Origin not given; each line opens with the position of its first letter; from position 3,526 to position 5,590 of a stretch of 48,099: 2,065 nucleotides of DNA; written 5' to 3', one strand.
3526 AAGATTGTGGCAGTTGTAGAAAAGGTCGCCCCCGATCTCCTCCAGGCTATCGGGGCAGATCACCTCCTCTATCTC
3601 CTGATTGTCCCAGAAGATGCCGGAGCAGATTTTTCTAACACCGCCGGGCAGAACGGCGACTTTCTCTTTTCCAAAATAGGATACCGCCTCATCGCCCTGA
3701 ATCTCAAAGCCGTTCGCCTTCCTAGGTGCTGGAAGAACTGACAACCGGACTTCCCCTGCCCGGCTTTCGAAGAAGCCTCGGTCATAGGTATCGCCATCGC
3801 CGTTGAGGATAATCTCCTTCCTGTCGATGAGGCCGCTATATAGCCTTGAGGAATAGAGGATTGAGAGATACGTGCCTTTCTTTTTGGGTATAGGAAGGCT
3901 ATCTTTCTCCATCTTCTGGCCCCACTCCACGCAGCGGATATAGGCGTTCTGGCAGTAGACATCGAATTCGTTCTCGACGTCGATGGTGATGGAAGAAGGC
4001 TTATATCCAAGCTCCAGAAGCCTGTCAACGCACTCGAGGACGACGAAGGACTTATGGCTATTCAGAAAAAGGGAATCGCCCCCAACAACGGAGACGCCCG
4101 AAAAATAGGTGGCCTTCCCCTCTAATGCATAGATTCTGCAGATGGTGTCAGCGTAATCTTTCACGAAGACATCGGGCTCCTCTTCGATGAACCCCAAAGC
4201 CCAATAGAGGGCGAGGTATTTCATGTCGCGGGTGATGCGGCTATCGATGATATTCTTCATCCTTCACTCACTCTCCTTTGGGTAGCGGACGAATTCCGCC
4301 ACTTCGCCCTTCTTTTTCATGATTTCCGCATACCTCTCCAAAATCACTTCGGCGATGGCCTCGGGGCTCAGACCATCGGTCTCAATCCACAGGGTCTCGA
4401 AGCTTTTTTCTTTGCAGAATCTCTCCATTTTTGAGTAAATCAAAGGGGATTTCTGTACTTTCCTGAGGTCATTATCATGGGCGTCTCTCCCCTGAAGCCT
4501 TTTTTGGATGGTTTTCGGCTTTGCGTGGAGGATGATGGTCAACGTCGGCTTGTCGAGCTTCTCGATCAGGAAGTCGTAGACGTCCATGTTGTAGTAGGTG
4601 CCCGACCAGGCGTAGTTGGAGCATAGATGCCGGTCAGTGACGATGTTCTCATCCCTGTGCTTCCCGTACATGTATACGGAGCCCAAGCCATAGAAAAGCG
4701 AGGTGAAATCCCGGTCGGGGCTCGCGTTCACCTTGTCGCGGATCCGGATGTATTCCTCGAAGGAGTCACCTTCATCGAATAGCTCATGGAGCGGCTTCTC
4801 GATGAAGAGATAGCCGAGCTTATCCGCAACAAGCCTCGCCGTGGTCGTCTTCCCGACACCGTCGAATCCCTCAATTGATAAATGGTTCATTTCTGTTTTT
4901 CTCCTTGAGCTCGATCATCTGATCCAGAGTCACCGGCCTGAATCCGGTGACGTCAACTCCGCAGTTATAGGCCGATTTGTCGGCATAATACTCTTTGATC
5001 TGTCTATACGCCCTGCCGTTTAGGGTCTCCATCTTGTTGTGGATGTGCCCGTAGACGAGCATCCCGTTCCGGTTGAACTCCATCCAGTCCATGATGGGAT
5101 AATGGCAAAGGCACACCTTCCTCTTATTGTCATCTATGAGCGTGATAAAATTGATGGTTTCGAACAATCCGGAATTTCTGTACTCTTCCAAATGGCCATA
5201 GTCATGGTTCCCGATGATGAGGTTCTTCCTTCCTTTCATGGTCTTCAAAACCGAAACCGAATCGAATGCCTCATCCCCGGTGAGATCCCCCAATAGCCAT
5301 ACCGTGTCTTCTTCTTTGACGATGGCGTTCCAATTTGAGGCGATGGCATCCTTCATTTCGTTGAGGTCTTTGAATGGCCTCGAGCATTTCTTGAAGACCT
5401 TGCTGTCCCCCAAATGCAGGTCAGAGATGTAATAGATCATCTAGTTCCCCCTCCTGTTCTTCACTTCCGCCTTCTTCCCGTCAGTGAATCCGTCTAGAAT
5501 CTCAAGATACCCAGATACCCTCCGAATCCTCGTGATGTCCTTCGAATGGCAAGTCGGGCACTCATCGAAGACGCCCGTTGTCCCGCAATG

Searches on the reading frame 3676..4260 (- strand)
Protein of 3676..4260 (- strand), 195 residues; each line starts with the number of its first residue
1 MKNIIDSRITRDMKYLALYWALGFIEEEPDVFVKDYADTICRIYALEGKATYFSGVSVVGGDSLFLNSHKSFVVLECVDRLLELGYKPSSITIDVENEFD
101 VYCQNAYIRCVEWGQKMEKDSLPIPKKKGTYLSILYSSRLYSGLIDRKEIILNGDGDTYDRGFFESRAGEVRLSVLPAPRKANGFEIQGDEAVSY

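Call 65: search_solved_structures(query=A5, max_evalue=10, show_alignments=3)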
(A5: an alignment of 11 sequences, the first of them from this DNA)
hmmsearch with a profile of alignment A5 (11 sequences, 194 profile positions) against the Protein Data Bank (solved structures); distinct sequences matched with E-value up to 10: 0.

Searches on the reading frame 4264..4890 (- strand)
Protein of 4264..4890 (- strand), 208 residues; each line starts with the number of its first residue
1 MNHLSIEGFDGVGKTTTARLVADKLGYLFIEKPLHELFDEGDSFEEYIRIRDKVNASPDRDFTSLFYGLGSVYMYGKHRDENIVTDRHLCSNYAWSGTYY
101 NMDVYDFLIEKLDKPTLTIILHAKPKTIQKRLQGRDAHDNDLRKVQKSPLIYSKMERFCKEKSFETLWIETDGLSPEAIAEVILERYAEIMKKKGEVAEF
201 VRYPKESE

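Call 44: search_protein_families(library=pfam, proteins=[window:4264-4890:-], max_evalue=0.01)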
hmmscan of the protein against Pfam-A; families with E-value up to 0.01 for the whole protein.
window:4264-4890:- (208 aa): 8 families
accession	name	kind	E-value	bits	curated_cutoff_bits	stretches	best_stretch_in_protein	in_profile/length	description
PF02223.23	Thymidylate_kin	-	1.2e-11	45.1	27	1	6-161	1-161/185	Thymidylate kinase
PF13238.12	AAA_18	-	2.4e-07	31.7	29.4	1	6-142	3-118/128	AAA domain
PF01712.25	dNK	-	7.1e-06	26.3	27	0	4-35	1-32/203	Deoxynucleoside kinase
PF01202.28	SKI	-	2.6e-05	24.8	22.1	0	11-31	2-22/159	Shikimate kinase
PF13671.12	AAA_33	-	0.00017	22.3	27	1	7-146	5-129/143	AAA domain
PF13207.12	AAA_17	-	0.00036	21.3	27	1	8-141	2-128/136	AAA domain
PF00004.35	AAA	-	0.00062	20.7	21.2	1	8-40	5-37/131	ATPase family associated with various cellular activities (AAA)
PF13521.12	AAA_28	-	0.00079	20.1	27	1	7-131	5-121/164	AAA domain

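Call 78: search_protein_families(library=phrogs, proteins=[window:4264-4890:-], max_evalue=0.001)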
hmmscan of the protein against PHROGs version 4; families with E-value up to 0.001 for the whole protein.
window:4264-4890:- (208 aa): 1 family
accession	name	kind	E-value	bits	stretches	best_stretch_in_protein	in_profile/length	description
phrog_761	-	other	2.7e-14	54.6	1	5-190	23-214/362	thymidylate kinase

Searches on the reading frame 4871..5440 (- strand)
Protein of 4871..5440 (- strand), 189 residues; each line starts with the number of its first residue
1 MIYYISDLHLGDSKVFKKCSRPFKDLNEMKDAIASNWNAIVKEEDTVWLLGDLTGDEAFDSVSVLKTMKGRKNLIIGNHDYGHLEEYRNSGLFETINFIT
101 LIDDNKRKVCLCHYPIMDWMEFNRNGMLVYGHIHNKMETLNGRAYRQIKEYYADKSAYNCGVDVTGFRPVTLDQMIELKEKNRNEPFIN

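Call 44: search_protein_families(library=pfam, proteins=[window:4871-5440:-], max_evalue=0.01)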
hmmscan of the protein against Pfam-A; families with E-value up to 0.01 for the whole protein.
window:4871-5440:- (189 aa): 2 families
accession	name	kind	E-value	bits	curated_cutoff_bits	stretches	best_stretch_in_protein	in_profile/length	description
PF00149.33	Metallophos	-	1.8e-07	32.3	21.5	1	2-140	3-123/191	Calcineurin-like phosphoesterase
PF12850.12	Metallophos_2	-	1.2e-06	29.1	27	1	2-136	3-119/154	Calcineurin-like phosphoesterase superfamily domain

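Call 78: search_protein_families(library=phrogs, proteins=[window:4871-5440:-], max_evalue=0.001)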
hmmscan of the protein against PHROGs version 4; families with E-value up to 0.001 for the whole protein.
window:4871-5440:- (189 aa): 2 families
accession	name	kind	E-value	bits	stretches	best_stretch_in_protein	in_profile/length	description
phrog_547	-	other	5.8e-44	151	1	1-185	30-205/245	phosphoesterase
phrog_1649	-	other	4.9e-05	23.1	1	1-104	37-131/308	metallo-phosphoesterase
